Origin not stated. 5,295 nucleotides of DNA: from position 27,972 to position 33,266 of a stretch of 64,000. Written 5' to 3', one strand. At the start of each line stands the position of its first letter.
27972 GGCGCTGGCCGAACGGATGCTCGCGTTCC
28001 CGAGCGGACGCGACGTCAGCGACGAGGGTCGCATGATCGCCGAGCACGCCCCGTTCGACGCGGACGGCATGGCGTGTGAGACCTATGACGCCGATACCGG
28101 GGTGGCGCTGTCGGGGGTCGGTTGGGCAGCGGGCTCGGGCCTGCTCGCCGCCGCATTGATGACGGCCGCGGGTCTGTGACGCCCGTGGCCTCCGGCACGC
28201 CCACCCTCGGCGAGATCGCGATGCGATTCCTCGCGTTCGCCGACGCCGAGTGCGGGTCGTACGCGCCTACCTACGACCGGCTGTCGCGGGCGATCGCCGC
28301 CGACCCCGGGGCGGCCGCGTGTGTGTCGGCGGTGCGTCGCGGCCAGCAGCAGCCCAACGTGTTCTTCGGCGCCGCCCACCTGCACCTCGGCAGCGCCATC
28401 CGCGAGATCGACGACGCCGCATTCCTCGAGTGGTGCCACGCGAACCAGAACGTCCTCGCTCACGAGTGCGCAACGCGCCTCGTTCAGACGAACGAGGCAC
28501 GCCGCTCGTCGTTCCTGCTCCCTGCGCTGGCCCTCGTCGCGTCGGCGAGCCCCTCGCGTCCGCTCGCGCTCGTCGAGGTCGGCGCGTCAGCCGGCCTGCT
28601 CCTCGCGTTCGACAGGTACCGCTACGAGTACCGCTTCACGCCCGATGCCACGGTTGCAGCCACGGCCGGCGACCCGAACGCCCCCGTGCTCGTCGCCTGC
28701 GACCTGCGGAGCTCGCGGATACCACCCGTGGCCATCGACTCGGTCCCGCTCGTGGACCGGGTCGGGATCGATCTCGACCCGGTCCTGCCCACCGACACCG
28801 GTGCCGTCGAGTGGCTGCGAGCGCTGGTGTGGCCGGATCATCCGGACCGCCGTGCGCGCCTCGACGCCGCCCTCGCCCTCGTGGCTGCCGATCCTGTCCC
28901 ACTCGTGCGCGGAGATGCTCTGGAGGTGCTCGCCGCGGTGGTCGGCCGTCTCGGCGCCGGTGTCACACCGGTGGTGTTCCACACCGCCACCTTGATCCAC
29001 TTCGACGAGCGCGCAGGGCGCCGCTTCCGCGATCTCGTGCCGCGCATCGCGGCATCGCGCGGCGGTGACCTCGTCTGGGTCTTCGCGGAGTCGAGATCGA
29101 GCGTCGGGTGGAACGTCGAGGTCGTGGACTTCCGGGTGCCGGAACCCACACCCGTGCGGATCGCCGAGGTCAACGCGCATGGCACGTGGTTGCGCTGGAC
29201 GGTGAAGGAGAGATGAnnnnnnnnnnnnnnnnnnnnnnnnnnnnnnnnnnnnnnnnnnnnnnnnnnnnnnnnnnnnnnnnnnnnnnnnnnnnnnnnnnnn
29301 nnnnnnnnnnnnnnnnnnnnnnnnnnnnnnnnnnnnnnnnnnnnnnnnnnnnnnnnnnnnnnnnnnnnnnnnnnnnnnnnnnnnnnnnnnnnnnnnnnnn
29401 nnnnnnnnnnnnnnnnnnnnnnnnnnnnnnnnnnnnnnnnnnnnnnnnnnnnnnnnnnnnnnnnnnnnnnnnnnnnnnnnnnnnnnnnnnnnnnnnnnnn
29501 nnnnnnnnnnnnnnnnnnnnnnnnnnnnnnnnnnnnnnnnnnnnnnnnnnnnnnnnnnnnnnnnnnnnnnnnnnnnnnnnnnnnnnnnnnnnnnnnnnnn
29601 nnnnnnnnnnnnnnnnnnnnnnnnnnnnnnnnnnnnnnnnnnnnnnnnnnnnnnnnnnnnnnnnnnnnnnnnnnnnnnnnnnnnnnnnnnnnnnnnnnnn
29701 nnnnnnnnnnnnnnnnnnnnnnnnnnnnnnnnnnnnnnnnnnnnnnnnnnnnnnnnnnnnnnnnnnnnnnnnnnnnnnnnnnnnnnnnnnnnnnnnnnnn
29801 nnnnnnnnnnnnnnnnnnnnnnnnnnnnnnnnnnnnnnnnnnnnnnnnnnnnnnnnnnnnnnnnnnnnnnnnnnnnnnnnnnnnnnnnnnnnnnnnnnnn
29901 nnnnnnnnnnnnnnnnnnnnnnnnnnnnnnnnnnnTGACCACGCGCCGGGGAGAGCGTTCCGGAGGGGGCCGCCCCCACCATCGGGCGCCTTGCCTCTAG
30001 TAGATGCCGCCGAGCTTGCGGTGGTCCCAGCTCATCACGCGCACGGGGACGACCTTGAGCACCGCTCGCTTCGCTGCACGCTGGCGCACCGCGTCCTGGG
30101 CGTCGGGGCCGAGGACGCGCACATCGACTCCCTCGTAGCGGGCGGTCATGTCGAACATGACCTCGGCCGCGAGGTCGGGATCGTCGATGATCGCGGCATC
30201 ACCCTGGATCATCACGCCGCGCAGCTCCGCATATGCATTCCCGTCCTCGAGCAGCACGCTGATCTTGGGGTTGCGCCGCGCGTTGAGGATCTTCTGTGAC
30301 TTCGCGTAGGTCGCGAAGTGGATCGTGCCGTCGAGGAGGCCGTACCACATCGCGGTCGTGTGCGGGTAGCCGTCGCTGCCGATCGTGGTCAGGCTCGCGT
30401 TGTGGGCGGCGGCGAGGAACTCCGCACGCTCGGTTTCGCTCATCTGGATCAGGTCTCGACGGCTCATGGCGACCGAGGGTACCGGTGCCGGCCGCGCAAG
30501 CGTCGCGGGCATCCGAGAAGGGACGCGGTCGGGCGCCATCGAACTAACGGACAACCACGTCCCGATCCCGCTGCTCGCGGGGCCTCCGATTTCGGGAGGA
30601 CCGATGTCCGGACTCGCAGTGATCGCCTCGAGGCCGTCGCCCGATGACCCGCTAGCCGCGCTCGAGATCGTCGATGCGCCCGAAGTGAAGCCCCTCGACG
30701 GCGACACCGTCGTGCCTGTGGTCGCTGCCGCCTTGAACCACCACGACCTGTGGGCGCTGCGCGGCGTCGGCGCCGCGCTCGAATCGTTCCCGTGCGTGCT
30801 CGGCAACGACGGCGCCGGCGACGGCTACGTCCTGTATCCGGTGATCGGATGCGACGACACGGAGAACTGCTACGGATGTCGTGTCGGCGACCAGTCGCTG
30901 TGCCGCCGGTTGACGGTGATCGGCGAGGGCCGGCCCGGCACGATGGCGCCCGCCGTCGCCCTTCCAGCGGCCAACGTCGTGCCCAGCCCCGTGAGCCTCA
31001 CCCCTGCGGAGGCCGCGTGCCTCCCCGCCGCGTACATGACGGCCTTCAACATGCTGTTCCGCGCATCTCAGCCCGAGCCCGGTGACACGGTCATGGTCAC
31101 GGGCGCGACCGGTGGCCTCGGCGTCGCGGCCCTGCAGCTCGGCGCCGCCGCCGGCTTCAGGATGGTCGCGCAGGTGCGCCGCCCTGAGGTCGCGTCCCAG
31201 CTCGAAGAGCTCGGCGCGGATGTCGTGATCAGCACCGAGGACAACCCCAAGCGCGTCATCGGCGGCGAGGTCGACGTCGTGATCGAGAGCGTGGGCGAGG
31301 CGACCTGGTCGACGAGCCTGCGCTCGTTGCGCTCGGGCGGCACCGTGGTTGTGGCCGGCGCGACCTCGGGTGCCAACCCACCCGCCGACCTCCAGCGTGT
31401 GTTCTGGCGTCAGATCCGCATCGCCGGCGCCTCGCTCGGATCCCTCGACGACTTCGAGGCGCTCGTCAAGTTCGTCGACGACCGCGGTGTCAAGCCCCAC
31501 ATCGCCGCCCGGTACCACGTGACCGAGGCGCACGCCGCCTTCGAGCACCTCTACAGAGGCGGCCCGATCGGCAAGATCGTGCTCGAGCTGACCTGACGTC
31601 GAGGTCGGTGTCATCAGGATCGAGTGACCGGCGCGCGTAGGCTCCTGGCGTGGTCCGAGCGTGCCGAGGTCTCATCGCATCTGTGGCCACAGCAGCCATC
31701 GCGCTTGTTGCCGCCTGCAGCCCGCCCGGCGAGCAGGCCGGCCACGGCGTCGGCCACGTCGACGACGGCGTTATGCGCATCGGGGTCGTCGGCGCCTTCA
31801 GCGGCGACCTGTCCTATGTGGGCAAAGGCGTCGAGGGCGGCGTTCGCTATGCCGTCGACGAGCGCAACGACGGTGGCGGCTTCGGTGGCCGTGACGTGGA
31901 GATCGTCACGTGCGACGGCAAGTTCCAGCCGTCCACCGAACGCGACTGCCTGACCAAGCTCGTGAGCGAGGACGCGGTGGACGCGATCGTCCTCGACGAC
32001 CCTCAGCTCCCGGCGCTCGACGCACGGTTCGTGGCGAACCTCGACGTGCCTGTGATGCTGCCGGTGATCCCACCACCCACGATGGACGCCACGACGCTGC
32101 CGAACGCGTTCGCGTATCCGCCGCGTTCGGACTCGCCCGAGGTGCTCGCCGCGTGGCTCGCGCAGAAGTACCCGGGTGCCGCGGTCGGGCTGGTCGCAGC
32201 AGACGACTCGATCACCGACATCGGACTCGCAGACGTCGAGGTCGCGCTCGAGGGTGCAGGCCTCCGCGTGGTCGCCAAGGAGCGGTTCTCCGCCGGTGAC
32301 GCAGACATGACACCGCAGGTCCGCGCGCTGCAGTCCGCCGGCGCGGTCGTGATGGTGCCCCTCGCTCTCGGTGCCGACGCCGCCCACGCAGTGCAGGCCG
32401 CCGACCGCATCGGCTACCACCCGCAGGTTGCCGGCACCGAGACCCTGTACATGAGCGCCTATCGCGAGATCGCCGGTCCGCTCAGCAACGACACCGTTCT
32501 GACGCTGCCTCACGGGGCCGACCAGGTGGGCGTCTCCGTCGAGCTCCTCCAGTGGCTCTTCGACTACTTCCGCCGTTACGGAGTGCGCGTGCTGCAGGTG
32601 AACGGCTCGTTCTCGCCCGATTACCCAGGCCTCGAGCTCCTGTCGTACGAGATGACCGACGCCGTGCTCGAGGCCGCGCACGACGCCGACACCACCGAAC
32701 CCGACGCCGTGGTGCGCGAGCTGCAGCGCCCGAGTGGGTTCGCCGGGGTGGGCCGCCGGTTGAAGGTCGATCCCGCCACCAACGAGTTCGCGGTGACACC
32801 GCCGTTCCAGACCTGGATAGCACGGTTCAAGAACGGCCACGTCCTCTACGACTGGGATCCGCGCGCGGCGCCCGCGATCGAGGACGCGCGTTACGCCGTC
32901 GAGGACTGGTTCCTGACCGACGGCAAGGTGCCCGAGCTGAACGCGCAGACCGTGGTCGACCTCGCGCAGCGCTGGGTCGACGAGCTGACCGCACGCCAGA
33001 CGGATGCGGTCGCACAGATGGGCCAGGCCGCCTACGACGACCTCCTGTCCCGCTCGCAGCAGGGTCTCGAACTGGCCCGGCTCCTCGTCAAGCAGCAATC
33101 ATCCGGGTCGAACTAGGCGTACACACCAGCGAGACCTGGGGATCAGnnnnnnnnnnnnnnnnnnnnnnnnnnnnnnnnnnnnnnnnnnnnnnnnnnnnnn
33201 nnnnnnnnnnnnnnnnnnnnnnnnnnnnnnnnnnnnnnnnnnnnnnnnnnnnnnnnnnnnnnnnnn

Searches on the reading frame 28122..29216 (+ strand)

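Call 65: search_protein_families(library=pfam, proteins=[window:28122-29216:+], max_evalue=0.00001)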
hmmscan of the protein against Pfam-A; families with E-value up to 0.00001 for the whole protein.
window:28122-29216:+ (364 aa): 1 family
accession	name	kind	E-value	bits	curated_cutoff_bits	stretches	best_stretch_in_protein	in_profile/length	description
PF10094.14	DUF2332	-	1.1e-74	252.4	25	1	35-359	3-334/334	Uncharacterized protein conserved in bacteria (DUF2332)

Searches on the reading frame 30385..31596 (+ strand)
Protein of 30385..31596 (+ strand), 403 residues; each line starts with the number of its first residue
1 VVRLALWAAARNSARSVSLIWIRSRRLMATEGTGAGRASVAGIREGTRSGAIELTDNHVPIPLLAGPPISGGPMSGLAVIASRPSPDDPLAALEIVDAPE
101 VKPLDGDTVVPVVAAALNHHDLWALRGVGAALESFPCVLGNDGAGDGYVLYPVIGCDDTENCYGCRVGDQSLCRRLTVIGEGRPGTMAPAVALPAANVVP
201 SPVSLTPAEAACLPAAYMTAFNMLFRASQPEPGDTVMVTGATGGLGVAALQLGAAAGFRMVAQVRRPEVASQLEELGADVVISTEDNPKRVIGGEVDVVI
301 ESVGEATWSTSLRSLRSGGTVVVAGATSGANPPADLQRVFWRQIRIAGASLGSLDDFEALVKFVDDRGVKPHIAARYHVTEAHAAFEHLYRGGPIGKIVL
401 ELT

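Call 65: search_protein_families(library=pfam, proteins=[window:30385-31596:+], max_evalue=0.00001)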
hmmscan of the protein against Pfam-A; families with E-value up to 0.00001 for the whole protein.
window:30385-31596:+ (403 aa): 3 families
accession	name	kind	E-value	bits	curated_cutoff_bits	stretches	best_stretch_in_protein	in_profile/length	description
PF00107.32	ADH_zinc_N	-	5.4e-22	78.6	31.8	1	244-365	1-128/129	Zinc-binding dehydrogenase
PF13602.12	ADH_zinc_N_2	-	2e-16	61.6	27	1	276-400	1-134/134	Zinc-binding dehydrogenase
PF08240.17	ADH_N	-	9.3e-08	32.7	23.5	1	105-202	2-103/104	Alcohol dehydrogenase GroES-like domain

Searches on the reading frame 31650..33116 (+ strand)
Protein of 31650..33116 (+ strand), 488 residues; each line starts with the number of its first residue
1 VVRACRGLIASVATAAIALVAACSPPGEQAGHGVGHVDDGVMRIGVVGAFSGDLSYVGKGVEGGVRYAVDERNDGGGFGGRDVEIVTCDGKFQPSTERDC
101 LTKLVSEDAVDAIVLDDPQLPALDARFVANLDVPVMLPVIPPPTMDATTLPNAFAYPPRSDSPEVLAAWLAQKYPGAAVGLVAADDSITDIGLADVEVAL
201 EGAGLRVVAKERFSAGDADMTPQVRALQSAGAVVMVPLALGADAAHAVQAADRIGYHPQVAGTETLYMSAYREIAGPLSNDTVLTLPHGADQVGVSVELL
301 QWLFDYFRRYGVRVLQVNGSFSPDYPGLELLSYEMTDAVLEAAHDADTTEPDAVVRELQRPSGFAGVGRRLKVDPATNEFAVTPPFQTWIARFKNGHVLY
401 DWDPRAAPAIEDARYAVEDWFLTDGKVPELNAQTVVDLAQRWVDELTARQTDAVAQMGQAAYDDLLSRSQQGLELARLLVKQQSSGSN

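Call 66: search_protein_families(library=pfam, proteins=[window:31650-33116:+], max_evalue=0.00001)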
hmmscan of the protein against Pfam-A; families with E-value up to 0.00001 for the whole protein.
window:31650-33116:+ (488 aa): 2 families
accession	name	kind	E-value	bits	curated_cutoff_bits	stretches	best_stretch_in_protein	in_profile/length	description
PF13458.12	Peripla_BP_6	-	1.6e-37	130.4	31.7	1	43-380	3-329/343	Periplasmic binding protein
PF13433.12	Peripla_BP_5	-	2.1e-06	27.5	27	0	42-114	1-73/363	Periplasmic binding protein domain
